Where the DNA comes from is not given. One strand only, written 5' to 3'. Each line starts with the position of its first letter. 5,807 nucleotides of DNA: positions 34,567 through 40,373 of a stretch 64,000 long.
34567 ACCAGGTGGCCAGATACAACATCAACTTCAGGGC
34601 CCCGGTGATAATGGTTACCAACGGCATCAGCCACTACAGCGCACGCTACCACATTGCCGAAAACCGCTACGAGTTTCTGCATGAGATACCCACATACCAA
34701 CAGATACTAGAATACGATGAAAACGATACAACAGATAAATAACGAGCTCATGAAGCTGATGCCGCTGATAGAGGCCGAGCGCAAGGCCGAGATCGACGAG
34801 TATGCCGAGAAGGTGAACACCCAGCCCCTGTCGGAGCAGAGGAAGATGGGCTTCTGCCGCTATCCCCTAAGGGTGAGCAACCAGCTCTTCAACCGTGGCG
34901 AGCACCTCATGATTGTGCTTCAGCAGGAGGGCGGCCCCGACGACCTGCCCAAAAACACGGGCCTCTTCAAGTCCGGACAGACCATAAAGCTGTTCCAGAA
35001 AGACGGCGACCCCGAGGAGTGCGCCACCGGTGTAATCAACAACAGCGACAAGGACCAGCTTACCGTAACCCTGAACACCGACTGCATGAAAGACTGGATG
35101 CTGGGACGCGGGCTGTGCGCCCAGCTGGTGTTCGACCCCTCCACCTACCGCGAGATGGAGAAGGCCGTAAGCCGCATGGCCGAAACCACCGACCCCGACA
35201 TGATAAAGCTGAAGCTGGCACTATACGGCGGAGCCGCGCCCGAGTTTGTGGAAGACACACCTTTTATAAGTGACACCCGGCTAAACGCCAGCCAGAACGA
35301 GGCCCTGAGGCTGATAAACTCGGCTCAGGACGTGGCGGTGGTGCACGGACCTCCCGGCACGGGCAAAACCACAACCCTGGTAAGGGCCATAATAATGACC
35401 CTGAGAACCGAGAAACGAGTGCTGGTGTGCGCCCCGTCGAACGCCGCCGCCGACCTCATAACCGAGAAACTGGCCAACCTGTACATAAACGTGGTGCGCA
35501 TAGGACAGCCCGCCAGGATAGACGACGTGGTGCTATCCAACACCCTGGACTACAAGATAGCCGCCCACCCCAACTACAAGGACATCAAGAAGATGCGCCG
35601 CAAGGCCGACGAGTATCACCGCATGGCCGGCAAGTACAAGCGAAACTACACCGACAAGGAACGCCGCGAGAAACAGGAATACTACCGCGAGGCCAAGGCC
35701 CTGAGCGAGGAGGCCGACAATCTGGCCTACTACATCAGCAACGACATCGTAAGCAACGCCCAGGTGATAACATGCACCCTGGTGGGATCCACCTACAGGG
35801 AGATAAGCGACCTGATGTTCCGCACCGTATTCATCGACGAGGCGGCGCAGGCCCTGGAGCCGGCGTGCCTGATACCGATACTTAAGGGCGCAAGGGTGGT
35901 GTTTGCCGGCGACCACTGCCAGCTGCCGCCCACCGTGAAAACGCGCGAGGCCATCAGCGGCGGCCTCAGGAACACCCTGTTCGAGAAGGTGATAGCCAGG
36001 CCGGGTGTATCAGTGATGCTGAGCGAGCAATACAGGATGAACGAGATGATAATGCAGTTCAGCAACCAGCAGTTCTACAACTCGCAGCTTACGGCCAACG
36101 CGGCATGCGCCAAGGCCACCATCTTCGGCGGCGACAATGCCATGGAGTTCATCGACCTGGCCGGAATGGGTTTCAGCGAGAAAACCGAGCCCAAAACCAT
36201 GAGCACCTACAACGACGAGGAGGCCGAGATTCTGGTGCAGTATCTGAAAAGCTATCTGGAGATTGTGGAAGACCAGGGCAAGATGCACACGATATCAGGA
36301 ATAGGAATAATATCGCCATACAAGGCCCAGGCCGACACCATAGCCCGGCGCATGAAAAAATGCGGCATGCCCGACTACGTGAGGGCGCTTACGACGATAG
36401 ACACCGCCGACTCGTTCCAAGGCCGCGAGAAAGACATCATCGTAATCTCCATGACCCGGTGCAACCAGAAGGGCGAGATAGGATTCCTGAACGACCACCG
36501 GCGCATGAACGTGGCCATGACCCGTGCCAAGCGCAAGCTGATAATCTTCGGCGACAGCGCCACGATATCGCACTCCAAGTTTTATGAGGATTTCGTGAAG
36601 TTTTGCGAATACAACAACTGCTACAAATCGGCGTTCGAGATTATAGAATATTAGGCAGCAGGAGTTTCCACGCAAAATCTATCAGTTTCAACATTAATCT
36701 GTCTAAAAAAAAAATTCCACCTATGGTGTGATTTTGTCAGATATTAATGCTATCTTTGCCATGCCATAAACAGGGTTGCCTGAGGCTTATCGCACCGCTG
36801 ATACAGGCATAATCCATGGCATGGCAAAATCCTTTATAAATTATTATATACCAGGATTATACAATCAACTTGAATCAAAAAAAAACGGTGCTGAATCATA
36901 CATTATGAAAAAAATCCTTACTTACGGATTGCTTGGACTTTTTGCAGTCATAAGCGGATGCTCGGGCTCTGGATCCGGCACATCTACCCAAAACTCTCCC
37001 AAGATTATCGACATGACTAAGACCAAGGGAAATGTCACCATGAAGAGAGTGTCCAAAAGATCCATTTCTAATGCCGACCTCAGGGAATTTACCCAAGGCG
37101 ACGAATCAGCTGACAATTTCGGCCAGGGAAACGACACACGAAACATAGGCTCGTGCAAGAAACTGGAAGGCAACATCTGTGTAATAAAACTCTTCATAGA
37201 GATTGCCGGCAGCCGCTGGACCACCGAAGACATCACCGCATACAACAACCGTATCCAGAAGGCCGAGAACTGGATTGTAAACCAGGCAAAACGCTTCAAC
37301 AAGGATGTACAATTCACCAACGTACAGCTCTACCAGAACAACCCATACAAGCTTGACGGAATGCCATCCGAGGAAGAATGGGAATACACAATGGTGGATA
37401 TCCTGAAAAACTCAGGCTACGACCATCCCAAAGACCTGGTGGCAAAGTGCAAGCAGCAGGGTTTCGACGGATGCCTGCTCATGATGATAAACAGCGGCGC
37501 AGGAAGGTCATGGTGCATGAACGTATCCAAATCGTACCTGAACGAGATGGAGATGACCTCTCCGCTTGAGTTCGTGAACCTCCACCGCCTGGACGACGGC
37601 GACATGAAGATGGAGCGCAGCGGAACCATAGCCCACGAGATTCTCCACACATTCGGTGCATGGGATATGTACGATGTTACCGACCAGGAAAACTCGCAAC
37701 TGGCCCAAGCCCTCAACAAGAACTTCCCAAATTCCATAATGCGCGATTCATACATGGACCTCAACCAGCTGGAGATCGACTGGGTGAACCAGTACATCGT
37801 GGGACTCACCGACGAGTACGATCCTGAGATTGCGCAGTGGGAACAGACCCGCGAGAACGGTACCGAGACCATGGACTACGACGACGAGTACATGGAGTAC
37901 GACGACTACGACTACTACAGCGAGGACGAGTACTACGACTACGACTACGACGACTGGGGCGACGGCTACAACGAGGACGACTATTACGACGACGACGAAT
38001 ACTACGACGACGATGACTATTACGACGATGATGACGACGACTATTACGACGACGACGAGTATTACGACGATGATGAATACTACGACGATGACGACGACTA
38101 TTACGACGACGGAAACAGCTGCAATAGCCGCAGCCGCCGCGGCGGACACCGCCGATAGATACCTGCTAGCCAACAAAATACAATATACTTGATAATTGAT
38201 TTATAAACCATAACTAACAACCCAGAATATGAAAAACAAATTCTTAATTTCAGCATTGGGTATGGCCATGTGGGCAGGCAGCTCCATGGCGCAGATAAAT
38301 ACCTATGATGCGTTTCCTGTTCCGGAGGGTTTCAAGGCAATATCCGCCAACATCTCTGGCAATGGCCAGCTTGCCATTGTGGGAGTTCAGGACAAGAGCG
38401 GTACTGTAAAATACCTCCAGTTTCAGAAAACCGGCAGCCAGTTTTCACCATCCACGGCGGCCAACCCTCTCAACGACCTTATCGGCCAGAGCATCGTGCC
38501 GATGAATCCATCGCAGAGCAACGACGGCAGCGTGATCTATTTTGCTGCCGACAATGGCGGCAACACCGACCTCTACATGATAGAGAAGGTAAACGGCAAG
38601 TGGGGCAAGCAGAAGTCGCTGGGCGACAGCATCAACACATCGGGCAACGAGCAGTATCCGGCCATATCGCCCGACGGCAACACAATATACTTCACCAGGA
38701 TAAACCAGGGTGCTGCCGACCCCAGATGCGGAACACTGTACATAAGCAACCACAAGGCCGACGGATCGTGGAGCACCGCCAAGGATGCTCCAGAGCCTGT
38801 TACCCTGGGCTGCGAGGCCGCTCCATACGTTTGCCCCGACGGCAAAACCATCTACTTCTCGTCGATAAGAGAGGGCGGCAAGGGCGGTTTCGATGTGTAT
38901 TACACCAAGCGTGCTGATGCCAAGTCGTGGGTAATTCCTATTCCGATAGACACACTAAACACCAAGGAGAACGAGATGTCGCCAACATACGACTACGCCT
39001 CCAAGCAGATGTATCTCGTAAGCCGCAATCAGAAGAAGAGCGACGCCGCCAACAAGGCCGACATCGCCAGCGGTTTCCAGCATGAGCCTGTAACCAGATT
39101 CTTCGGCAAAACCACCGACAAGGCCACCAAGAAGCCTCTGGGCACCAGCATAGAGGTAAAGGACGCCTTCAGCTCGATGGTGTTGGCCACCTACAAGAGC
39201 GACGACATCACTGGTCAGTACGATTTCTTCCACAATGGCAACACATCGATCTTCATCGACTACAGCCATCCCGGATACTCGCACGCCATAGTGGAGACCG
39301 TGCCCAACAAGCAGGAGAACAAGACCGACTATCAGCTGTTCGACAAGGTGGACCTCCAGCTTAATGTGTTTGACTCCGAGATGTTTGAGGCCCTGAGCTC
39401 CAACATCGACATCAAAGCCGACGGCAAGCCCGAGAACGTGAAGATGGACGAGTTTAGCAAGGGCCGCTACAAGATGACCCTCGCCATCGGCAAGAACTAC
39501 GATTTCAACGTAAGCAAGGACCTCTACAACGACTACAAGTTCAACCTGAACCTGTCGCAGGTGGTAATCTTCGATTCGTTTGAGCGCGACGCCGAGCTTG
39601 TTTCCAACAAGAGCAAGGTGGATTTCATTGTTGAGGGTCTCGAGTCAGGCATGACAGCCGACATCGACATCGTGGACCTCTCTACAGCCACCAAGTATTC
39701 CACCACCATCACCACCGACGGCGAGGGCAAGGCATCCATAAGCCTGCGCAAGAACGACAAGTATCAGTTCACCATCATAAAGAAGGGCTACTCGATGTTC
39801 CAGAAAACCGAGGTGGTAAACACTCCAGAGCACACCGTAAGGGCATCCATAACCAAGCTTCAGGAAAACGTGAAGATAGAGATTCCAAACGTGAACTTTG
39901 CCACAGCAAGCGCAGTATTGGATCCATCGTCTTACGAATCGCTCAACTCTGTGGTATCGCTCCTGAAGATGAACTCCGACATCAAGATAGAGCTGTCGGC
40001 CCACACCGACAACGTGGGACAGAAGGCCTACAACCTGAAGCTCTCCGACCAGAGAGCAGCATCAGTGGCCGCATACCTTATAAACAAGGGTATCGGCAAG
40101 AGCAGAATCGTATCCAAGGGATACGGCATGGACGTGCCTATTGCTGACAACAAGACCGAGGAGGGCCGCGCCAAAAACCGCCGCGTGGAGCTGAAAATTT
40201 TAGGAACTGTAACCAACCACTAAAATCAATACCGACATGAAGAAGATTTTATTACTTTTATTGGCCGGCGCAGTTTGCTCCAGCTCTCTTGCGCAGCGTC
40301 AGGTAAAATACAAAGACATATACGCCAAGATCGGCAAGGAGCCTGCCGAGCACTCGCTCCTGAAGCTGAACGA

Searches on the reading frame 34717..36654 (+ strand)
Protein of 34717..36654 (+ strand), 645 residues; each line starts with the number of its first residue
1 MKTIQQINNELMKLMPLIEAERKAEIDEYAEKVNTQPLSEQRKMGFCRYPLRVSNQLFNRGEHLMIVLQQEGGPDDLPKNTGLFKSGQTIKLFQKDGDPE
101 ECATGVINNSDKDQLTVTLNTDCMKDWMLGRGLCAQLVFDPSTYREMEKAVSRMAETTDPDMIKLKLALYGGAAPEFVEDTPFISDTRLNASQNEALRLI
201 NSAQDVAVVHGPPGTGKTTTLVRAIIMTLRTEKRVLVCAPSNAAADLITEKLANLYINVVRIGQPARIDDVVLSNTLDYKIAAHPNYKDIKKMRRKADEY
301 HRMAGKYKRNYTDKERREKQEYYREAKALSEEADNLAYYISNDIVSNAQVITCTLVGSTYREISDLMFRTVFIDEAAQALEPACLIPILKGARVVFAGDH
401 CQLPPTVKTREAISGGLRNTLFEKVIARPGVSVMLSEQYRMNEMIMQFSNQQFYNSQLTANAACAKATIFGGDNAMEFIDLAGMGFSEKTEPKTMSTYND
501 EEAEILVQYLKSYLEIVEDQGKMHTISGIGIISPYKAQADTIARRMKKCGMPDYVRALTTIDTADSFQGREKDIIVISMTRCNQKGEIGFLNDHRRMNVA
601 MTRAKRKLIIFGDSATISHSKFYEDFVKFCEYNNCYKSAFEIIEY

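Call 53: search_protein_families(library=pfam, proteins=[window:34717-36654:+], max_evalue=0.001)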
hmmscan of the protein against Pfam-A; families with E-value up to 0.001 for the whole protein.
window:34717-36654:+ (645 aa): 13 families
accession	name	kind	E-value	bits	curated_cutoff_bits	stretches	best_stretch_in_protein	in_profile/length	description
PF13086.12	AAA_11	-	1.8e-58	198.8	27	1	189-409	2-256/257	AAA domain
PF13087.12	AAA_12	-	2.3e-52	177.8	27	1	418-614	2-194/195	AAA domain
PF13604.12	AAA_30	-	2.1e-13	50.9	27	1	189-252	2-66/191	AAA domain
PF13245.12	AAA_19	-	1.8e-10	41.6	25.1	1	193-406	1-132/134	AAA domain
PF21138.3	SMUBP-2_HCS1_1B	-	2.9e-09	37.3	27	1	13-126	3-116/129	Helicase SMUBP-2/HCS1, 1B domain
PF01443.25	Viral_helicase1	-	6.8e-07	29.8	21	0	208-242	2-29/228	Viral superfamily 1 RNA helicase core domain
PF00270.35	DEAD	-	8.1e-07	29.4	26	1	192-258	3-71/167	DEAD/DEAH box helicase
PF05970.20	PIF1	-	3.1e-05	24.1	25.9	0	189-248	2-66/223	PIF1-like helicase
PF00580.27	UvrD-helicase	-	6.6e-05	23.2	23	1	190-261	2-68/271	UvrD/REP helicase N-terminal domain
PF25199.1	nSTAND_NTPase5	-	0.00024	21.4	34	1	201-252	38-90/145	Novel STAND NTPase 5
PF05127.21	NAT10_TcmA_helicase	-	0.00049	20.5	22.7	0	208-253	1-47/176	RNA cytidine acetyltransferase NAT10/TcmA, helicase domain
PF02562.22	PhoH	-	0.00077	19.5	27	0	190-232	6-47/205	PhoH-like protein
PF13401.12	AAA_22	-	0.00087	20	27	0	203-253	4-55/130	AAA domain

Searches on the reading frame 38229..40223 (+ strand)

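Call 18: search_protein_families(library=ncbifam, proteins=[window:38229-40223:+], max_evalue=0.001)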
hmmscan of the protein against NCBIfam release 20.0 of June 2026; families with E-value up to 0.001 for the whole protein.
window:38229-40223:+ (664 aa): 40 families (the best 25 are shown)
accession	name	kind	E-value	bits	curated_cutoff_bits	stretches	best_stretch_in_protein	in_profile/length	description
NF053607.1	CHU_0125_OmpA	equivalog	1.1e-54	186.1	620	3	490-658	454-637/639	CHU_0125 family OmpA-like outer membrane integrity protein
NF052230.1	T9SS_PorE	exception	3.4e-51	174.3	600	3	496-638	456-600/648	PorE family type IX secretion system protein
NF053611.1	YiaD_Gzip_OmpA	equivalog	1.5e-37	129.3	175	1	525-657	73-206/206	YiaD family glycine zipper/OmpA-like lipoprotein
NF053612.1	anchor_PA1041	equivalog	2.7e-33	115.9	250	1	538-657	115-235/236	PA1041 family peptidoglycan-binding anchor lipoprotein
NF045787.1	OmpABordt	equivalog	1.3e-27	96.7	200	1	557-660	89-192/194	outer membrane protein OmpA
NF033763.1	exchanger_TraB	exception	5.2e-26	90.7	700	1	541-660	380-500/522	outer membrane exchange protein TraB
NF007804.1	PRK10510.1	equivalog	4.5e-25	88.3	307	1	538-656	96-215/219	OmpA family lipoprotein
NF053613.1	OMP_toxin_LptF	equivalog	8.1e-25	87.9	400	1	552-657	140-245/256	lipotoxin F family OmpA-related lipoprotein LptF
TIGR03789.1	pdsO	hypoth_equivalog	1.7e-23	83.6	152.2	1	532-657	119-243/243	sortase-associated OmpA-like protein PdsO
NF053585.1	OMP_LP_YfiB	equivalog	2.5e-23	82.7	128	1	555-655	58-158/163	outer membrane lipoprotein YfiB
NF006541.1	PRK09038.1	equivalog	3.9e-22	79.1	283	1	540-658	127-249/253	flagellar motor protein MotD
TIGR02802.1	Pal_lipo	equivalog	4.3e-19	68.5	125.35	1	555-656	2-103/104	peptidoglycan-associated lipoprotein Pal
NF038224.1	OmpA_like_CmpA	equivalog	6.1e-19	68.5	300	1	557-660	114-217/233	C-OmpA-like family protein CmpA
TIGR03350.1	type_VI_ompA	equivalog_domain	1.2e-18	67.3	139.8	1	541-657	17-137/137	type VI secretion system protein TssL, long form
NF045788.1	Omp38Acinit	equivalog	7e-18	64.8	500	1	537-661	226-350/354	outer membrane protein Omp38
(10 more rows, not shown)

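Call 40: search_protein_families(library=pfam, proteins=[window:38229-40223:+], max_evalue=0.01)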
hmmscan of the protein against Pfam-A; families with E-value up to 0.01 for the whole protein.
window:38229-40223:+ (664 aa): 4 families
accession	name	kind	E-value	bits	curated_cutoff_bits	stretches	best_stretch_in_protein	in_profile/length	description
PF00691.25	OmpA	-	7e-23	81.3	27.2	1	557-651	2-98/98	OmpA family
PF07676.18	PD40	-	9.2e-22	76.9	20.9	3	131-163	1-34/38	WD40-like Beta Propeller Repeat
PF13620.12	CarboxypepD_reg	-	2.2e-05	25.1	32.3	1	486-542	24-80/82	Carboxypeptidase regulatory-like domain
PF22237.3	SO2946-like_C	-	0.0076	16.7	27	0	466-545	72-148/163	SO2946-like, C-terminal domain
